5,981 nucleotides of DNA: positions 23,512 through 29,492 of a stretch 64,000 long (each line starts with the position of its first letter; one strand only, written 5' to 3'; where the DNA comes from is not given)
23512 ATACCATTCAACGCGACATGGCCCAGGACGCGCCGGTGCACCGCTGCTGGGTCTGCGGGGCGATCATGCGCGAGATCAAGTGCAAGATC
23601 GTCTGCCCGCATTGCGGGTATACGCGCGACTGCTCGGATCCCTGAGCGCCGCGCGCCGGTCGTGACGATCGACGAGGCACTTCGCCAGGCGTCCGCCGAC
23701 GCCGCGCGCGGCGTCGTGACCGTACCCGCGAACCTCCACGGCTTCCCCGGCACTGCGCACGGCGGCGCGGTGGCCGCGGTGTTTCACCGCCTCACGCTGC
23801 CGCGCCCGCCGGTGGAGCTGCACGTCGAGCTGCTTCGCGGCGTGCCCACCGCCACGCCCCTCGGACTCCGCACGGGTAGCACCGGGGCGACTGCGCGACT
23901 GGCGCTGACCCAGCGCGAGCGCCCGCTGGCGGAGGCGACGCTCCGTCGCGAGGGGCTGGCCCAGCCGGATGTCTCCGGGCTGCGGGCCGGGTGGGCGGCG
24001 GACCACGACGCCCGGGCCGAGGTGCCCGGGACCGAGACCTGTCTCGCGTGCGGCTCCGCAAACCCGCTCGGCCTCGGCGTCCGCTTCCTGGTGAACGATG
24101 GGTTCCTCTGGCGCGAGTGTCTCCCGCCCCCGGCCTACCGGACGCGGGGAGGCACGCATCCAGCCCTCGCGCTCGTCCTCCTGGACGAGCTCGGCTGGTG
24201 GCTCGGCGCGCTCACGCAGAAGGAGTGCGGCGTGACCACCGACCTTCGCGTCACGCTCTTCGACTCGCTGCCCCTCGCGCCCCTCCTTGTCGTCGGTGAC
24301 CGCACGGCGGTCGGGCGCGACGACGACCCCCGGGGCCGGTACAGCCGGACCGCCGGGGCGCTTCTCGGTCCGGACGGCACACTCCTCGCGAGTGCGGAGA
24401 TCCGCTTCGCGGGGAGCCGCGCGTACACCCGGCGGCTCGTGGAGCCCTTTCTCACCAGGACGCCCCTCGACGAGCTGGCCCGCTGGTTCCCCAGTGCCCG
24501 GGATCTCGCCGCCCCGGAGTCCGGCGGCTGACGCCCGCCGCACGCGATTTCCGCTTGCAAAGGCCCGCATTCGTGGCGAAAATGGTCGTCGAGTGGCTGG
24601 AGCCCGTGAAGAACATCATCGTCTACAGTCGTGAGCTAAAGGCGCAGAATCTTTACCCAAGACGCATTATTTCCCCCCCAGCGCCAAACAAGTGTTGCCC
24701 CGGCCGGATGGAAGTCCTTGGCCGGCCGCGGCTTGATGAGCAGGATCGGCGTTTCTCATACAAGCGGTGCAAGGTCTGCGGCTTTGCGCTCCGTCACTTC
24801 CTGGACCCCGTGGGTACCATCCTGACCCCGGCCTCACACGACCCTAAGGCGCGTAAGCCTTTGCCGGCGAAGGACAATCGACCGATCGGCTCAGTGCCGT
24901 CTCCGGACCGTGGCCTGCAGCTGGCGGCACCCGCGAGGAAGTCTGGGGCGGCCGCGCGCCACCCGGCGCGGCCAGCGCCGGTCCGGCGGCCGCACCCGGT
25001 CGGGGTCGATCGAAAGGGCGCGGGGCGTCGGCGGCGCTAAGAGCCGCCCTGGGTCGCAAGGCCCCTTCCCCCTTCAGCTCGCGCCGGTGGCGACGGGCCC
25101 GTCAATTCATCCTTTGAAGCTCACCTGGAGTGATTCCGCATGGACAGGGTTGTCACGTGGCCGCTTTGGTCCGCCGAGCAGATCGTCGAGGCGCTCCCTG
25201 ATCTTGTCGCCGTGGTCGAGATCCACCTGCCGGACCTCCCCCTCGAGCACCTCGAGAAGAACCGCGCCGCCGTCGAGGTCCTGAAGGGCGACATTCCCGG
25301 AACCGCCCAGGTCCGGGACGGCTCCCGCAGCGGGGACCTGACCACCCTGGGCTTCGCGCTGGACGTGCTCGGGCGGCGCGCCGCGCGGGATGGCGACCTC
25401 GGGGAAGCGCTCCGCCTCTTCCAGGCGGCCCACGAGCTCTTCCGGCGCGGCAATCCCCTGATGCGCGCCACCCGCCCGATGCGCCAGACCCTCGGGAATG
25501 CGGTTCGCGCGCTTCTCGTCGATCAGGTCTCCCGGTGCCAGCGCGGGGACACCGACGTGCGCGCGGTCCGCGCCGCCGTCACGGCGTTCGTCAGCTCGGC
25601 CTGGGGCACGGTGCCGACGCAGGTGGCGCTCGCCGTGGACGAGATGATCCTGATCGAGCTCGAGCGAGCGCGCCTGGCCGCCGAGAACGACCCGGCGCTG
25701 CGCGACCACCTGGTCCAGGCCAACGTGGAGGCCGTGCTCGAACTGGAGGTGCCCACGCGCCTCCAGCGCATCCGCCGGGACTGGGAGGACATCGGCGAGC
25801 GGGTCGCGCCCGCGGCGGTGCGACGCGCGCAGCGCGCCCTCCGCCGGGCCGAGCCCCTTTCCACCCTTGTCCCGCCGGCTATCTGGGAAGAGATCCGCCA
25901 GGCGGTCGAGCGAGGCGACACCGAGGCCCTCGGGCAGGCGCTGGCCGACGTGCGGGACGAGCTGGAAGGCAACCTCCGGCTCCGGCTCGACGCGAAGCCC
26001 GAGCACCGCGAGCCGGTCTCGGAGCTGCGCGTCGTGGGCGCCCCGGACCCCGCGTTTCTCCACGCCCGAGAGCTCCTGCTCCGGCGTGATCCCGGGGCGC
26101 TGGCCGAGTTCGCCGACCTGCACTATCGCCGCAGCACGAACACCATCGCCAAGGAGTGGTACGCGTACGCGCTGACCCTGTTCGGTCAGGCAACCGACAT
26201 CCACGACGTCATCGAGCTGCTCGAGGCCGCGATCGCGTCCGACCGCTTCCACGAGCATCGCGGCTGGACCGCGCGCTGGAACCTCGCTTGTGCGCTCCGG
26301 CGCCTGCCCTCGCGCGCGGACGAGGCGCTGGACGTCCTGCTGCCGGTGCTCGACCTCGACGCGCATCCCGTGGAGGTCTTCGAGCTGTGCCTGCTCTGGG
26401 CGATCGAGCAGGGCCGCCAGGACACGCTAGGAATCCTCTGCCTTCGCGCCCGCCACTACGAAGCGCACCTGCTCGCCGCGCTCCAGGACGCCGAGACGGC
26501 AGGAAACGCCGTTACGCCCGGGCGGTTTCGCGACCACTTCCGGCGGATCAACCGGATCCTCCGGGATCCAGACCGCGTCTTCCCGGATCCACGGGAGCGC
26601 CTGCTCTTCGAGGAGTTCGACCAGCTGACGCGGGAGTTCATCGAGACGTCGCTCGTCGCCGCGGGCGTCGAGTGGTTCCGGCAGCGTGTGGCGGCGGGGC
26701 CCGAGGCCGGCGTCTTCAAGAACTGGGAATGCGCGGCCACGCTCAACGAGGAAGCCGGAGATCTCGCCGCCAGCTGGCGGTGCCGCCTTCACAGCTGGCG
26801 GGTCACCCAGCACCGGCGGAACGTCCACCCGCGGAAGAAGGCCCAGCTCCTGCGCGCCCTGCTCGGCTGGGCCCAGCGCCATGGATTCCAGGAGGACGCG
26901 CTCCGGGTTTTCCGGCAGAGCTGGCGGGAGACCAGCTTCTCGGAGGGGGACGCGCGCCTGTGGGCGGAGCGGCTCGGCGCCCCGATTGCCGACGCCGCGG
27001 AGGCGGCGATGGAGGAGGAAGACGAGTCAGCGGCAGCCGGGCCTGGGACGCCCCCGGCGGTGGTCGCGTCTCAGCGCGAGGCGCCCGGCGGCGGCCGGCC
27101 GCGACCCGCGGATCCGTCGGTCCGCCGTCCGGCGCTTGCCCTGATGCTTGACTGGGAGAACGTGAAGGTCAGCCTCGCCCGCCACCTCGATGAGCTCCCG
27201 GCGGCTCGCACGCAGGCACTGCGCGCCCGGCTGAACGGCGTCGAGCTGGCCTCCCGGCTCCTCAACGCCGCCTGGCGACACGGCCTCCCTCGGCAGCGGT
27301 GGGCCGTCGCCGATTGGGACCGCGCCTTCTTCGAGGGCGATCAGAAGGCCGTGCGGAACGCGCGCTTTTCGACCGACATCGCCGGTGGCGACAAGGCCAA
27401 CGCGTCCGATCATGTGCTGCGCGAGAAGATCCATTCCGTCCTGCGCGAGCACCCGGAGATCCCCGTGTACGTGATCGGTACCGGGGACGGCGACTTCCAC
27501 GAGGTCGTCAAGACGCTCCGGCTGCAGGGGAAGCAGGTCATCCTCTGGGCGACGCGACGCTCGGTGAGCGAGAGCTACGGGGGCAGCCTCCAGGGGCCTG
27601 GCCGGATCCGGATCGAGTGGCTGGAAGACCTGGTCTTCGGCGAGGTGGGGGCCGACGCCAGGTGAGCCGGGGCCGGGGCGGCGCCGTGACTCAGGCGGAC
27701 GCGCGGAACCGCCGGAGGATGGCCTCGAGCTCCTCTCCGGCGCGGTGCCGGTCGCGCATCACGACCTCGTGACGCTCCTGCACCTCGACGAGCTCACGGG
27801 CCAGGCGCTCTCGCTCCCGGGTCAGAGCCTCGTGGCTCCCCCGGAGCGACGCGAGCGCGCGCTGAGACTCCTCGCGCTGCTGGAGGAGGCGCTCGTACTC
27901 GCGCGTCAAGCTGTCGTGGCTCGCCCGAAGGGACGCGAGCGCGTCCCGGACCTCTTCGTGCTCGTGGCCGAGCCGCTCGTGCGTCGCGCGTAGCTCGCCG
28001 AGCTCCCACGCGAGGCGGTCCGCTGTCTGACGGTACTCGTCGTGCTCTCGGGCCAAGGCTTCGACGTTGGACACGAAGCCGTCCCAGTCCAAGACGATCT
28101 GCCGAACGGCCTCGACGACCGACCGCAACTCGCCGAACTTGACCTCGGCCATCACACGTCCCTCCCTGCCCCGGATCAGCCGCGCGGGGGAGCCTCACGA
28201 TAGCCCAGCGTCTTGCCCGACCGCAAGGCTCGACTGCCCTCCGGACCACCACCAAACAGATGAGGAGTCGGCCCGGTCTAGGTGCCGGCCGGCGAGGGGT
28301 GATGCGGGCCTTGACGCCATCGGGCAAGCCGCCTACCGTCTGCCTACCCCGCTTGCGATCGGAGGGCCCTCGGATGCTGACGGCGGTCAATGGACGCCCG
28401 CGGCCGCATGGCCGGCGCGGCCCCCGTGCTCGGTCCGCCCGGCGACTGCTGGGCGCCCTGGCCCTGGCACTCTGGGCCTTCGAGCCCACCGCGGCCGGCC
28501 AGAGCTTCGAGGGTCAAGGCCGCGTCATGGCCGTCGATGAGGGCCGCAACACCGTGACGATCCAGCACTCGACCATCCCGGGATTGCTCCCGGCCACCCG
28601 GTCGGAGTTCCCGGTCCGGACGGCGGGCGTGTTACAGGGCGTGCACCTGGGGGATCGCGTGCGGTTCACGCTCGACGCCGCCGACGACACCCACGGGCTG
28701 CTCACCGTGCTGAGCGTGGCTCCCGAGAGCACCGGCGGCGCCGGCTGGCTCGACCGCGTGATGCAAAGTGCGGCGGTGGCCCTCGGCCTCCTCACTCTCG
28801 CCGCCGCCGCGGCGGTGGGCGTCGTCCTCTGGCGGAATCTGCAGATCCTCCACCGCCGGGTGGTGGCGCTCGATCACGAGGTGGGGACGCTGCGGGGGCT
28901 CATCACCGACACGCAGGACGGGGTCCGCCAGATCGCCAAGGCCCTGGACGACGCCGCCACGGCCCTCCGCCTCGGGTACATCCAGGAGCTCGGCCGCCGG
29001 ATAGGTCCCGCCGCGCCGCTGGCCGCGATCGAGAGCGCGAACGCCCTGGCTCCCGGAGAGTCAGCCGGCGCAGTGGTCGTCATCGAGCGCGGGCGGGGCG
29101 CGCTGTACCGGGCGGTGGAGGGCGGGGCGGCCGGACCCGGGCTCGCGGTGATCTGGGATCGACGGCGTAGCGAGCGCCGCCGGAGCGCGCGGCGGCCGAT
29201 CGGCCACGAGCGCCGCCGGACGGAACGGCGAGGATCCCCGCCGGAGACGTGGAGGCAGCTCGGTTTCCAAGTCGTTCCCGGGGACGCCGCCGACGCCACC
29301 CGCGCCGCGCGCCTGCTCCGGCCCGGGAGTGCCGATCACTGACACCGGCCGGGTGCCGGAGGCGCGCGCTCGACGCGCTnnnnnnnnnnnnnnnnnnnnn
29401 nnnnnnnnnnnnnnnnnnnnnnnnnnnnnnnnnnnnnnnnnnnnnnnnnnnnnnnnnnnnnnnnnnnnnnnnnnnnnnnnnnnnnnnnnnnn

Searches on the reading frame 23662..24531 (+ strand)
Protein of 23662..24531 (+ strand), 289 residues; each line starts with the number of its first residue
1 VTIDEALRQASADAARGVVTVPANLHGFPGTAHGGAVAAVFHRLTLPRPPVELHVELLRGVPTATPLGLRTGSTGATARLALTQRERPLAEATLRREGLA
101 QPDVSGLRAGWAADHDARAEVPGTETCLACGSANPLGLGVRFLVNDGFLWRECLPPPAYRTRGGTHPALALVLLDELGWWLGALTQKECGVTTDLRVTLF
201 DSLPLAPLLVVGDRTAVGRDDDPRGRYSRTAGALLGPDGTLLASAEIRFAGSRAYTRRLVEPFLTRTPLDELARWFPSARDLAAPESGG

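Call 10: search_protein_families(library=pfam, proteins=[window:23662-24531:+], max_evalue=0.01)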
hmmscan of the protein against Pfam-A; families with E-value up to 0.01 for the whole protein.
window:23662-24531:+ (289 aa): 1 family
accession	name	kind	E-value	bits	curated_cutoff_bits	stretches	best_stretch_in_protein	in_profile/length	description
PF13622.12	4HBT_3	-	0.001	19.7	24.3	1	30-93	9-79/83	Acyl-CoA thioesterase N-terminal domain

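Call 83: search_protein_families(library=padloc, proteins=[window:23662-24531:+], max_evalue=0.01)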
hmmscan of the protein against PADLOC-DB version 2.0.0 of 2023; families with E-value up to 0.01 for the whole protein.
window:23662-24531:+ (289 aa): 0 families

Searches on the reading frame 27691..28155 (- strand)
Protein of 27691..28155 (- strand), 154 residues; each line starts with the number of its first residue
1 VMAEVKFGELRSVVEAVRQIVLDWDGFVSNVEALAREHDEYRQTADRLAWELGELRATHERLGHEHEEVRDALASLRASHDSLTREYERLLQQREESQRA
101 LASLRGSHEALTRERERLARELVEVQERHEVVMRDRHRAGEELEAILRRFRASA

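Call 10: search_protein_families(library=pfam, proteins=[window:27691-28155:-], max_evalue=0.01)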
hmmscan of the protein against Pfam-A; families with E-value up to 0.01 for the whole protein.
window:27691-28155:- (154 aa): 12 families
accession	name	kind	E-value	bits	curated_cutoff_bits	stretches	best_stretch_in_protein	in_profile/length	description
PF02183.23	HALZ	-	1.8e-07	31.6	28.1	1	75-105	9-39/43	Homeobox associated leucine zipper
PF10473.14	CENP-F_leu_zip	-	0.00014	22.4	34.5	1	23-131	18-126/140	Leucine-rich repeats of kinetochore protein Cenp-F/LEK1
PF24423.1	OVT1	-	0.00016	22.4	30.9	1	45-127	17-99/100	Major antigen, helical domain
PF13870.11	CCDC113_CCDC96_CC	-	0.00075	19.7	31.6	1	30-113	92-173/177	CCDC113/CCDC96, coiled-coil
PF05615.18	THOC7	-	0.0012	19.6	28.7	0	77-145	37-105/136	Tho complex subunit 7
PF17675.6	APG6_N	-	0.0017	19.2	45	1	29-130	16-119/132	Apg6 coiled-coil region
PF12699.13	phiKZ_IP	-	0.0026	17.5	27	0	9-88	295-364/387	phiKZ-like phage internal head proteins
PF09789.14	CC149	-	0.0039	17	30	0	63-146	60-140/316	Coiled-coil domain-containing protein 149-A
PF13863.11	DUF4200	-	0.0043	17.8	29.7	1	32-126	13-107/119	Domain of unknown function (DUF4200)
PF07200.18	Mod_r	-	0.0044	17.5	30.1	1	29-152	26-134/146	Modifier of rudimentary (Mod(r)) protein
PF04012.17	PspA_IM30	-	0.0063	16.6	33.9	1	64-146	37-113/220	PspA/IM30 family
PF25764.1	KIF21A_4th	-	0.0091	16.1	33.1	0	31-140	63-176/183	KIF21A-like domain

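Call 83: search_protein_families(library=padloc, proteins=[window:27691-28155:-], max_evalue=0.01)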
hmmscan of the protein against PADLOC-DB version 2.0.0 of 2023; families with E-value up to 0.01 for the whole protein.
window:27691-28155:- (154 aa): 22 families
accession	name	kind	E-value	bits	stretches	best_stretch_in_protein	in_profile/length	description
PDLC00553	JetC2|JetC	-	1.6e-07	27.6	1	9-153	848-992/1361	DUF3584 domain; MukB-like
PDLC00580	JetC3|JetC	-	5.6e-06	22.9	1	29-145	242-358/1068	DUF3584 domain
PDLC00517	JetC1|JetC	-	0.00019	17.9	1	22-129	688-793/1119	DUF3584 domain; MukB-like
PDLC03863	LmuB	-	0.00027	17.8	1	33-130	352-448/610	-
PDLC00551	JetC2|JetC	-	0.00046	16.1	1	28-133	873-976/1365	DUF3584 domain; MukB-like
PDLC00006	DruC1|DruC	-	0.00068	16.2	1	32-138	199-304/626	Unknown function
PDLC00512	JetC1|JetC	-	0.0011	15.1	1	21-144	620-741/1123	DUF3584 domain; MukB-like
PDLC00554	JetC2|JetC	-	0.0012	16.2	1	28-133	279-378/390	DUF3584 domain; MukB-like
PDLC00582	JetC3|JetC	-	0.0013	14.6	1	36-130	853-950/1472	DUF3584 domain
PDLC03859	LmuB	-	0.0014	15.9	1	60-127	260-325/611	-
PDLC00519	JetC1|JetC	-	0.0014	14.9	1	36-127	281-370/1097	DUF3584 domain; MukB-like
PDLC00518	JetC1|JetC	-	0.0019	14.1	1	6-148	250-390/1112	DUF3584 domain; MukB-like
PDLC00583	JetC3|JetC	-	0.002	14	1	30-137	280-385/1471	DUF3584 domain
PDLC03868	LmuB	-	0.0021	14.4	1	7-137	268-397/1035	-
PDLC00503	JetC1|JetC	-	0.0027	13.8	1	40-141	638-736/1146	DUF3584 domain; MukB-like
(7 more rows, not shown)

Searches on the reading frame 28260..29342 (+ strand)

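Call 10: search_protein_families(library=pfam, proteins=[window:28260-29342:+], max_evalue=0.01)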
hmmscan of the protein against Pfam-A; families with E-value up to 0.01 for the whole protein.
window:28260-29342:+ (360 aa): 1 family
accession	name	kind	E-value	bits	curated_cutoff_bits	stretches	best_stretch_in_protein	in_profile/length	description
PF11604.15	CusF_Ec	-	3.4e-12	46.5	27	1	83-149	2-68/72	Copper binding periplasmic protein CusF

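Call 83: search_protein_families(library=padloc, proteins=[window:28260-29342:+], max_evalue=0.01)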
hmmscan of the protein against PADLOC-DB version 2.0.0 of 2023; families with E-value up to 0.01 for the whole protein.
window:28260-29342:+ (360 aa): 0 families
